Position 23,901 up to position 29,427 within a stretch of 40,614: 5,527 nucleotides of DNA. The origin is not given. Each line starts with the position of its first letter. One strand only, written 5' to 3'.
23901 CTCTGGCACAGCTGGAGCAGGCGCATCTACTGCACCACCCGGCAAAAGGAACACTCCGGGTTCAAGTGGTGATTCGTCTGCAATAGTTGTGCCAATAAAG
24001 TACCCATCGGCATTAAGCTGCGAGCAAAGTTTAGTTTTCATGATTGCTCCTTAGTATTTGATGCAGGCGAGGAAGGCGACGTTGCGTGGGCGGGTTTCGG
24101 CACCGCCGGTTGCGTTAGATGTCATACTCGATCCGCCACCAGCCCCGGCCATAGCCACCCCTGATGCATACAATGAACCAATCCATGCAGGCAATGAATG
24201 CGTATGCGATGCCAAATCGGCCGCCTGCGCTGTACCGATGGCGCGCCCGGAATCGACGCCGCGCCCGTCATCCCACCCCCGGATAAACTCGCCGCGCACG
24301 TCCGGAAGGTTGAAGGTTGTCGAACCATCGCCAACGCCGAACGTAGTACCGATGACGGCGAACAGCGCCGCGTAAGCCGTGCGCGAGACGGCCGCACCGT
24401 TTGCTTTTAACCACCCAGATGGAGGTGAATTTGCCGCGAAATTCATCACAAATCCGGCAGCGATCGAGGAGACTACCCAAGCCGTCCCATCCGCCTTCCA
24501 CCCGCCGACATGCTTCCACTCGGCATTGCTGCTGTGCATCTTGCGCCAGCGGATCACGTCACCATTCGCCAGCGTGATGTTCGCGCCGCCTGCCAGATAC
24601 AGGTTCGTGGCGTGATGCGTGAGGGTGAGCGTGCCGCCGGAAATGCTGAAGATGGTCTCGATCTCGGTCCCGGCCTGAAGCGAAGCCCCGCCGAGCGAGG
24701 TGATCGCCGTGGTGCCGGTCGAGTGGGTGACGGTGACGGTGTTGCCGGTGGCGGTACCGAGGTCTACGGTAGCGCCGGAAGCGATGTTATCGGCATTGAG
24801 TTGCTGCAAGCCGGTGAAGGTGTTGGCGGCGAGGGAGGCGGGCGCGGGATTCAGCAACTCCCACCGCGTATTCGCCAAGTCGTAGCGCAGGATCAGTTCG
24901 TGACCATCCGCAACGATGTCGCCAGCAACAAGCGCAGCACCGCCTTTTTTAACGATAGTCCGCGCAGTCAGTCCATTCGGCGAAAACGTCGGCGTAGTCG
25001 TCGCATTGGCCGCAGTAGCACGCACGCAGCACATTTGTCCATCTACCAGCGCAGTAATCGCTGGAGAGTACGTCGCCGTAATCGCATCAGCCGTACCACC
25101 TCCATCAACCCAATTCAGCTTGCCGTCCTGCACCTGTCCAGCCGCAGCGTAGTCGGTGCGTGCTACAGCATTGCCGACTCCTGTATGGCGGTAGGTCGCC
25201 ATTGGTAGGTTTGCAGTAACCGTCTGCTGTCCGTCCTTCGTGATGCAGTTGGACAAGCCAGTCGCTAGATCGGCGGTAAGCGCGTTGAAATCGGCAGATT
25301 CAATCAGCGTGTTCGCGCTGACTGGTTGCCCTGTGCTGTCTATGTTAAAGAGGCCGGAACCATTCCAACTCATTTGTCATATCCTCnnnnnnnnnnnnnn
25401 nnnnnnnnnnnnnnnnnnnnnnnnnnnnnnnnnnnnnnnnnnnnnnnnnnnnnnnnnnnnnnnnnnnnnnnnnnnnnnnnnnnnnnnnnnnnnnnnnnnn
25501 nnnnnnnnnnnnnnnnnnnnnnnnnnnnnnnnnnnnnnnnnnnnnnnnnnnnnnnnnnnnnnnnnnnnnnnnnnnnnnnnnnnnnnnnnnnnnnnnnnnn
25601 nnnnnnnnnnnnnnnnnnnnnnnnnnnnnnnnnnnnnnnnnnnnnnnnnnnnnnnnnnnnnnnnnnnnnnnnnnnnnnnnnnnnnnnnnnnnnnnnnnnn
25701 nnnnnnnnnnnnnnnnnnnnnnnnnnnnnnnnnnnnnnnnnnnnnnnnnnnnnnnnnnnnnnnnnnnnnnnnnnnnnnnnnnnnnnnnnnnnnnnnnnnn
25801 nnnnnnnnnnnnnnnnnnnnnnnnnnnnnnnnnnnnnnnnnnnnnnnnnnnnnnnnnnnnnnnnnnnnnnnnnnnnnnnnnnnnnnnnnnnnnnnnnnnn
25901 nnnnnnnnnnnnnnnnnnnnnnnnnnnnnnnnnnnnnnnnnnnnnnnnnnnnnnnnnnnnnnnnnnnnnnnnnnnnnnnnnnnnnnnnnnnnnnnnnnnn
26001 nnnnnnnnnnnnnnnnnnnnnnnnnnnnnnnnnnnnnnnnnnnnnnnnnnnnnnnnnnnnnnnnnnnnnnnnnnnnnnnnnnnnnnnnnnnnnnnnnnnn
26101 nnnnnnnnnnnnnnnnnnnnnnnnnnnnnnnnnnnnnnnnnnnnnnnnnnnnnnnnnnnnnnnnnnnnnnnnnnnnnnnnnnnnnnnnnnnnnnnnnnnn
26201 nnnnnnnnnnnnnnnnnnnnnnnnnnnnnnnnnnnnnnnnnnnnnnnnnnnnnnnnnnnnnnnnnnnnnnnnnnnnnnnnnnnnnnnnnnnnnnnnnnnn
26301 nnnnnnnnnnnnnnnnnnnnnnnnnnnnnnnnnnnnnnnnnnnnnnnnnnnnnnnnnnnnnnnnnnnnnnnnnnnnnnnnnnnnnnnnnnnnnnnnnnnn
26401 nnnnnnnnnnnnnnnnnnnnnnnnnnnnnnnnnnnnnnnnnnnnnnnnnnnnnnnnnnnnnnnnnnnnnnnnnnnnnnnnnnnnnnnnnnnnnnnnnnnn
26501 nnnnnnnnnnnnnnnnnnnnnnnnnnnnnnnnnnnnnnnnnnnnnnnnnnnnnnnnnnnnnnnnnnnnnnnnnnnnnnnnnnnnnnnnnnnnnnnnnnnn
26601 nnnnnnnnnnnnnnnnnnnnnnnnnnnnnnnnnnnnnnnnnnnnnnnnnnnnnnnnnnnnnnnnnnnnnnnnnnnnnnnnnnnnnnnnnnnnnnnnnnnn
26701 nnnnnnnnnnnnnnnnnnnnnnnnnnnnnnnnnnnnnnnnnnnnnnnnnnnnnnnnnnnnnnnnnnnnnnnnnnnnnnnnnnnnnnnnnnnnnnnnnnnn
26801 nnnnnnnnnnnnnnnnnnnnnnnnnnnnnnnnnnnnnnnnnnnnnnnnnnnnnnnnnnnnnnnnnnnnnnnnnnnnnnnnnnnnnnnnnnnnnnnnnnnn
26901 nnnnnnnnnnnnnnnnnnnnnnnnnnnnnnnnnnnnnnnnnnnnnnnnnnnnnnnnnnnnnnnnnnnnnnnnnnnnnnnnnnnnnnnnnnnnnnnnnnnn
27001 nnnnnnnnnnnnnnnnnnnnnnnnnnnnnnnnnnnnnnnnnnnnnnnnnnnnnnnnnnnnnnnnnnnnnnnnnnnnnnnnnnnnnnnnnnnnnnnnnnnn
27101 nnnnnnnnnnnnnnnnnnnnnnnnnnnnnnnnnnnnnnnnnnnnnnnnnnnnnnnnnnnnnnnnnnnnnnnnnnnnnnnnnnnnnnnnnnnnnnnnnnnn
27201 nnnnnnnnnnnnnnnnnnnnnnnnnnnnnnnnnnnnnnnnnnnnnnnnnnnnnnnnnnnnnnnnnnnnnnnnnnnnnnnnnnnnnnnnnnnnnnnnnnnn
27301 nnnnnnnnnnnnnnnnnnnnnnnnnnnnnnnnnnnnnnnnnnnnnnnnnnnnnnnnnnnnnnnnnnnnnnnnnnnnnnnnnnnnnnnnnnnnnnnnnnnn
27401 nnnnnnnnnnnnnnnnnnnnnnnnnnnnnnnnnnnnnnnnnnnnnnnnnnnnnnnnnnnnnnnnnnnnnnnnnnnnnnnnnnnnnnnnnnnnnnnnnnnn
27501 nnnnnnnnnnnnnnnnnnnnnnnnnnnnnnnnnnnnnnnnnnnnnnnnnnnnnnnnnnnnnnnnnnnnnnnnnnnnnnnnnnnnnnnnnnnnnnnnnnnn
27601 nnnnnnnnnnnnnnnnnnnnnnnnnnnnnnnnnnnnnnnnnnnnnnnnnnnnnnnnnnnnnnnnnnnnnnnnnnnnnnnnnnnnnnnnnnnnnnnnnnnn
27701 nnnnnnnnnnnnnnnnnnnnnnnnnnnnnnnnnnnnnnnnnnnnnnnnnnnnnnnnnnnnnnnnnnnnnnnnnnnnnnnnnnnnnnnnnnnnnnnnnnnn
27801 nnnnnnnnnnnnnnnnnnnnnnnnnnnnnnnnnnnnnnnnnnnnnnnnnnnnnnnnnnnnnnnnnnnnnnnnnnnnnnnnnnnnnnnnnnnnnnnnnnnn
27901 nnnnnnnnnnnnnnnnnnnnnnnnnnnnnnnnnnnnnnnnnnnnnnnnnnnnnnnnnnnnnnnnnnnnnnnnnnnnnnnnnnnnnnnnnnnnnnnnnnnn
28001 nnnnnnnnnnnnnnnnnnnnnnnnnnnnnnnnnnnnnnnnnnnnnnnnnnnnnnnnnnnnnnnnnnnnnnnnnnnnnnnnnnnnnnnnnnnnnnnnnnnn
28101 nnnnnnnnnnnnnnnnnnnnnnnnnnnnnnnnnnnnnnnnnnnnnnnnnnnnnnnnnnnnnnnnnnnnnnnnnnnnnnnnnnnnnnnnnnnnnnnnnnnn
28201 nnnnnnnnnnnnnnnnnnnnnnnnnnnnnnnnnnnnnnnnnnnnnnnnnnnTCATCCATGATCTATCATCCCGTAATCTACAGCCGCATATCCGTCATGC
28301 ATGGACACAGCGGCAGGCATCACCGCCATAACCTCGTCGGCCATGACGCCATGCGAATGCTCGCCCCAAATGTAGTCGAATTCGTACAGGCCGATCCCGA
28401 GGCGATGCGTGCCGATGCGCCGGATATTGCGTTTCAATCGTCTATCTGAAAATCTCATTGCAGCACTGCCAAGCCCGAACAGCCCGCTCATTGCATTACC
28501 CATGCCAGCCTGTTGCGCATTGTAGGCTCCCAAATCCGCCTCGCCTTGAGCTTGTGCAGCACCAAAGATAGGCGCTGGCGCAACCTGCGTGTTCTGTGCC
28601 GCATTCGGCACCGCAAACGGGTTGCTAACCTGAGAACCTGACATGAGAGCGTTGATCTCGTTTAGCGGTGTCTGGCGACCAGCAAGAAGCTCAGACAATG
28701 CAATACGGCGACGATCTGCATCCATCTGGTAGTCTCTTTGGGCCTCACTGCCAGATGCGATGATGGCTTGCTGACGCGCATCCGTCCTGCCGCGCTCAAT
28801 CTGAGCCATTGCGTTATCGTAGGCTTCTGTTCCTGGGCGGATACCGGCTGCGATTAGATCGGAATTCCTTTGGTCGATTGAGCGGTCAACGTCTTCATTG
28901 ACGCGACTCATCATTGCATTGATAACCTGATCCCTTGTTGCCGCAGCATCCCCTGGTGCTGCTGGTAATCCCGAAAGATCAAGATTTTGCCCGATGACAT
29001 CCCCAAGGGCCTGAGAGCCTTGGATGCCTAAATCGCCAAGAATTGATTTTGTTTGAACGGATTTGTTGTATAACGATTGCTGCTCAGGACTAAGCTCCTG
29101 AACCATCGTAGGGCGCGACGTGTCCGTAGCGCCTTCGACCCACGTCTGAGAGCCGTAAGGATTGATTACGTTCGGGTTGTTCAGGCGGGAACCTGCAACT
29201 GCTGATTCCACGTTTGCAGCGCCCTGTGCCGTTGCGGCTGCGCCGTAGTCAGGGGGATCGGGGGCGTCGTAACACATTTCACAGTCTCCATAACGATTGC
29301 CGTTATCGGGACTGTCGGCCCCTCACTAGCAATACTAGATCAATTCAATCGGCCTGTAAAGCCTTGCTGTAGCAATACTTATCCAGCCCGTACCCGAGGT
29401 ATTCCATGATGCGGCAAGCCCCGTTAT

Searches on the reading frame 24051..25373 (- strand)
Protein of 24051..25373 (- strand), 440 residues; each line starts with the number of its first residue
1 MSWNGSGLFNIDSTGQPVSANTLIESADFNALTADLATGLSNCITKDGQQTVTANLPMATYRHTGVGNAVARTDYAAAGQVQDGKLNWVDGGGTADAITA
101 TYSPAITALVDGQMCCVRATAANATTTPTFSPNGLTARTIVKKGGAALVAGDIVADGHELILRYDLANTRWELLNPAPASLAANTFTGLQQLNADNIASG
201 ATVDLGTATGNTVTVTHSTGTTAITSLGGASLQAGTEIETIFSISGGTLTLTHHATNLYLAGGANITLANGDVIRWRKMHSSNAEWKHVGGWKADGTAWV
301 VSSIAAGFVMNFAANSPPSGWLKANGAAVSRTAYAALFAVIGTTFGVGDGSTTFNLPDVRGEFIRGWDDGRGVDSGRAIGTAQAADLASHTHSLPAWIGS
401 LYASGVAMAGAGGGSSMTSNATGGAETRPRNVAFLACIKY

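Call 13: search_protein_families(library=pfam, proteins=[window:24051-25373:-], max_evalue=0.01)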
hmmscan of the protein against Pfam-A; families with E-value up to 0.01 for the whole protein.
window:24051-25373:- (440 aa): 1 family
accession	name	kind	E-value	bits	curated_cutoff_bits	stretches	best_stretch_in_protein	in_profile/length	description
PF07484.17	Collar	-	2.7e-24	85.3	24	1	307-364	1-57/57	Phage Tail Collar Domain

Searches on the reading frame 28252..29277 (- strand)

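Call 13: search_protein_families(library=pfam, proteins=[window:28252-29277:-], max_evalue=0.01)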
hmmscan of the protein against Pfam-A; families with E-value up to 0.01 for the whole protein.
window:28252-29277:- (341 aa): 1 family
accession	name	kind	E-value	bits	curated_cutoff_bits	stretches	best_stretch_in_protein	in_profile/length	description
PF13884.11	Peptidase_S74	-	7.5e-07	29.8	22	1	277-324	1-57/58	Chaperone of endosialidase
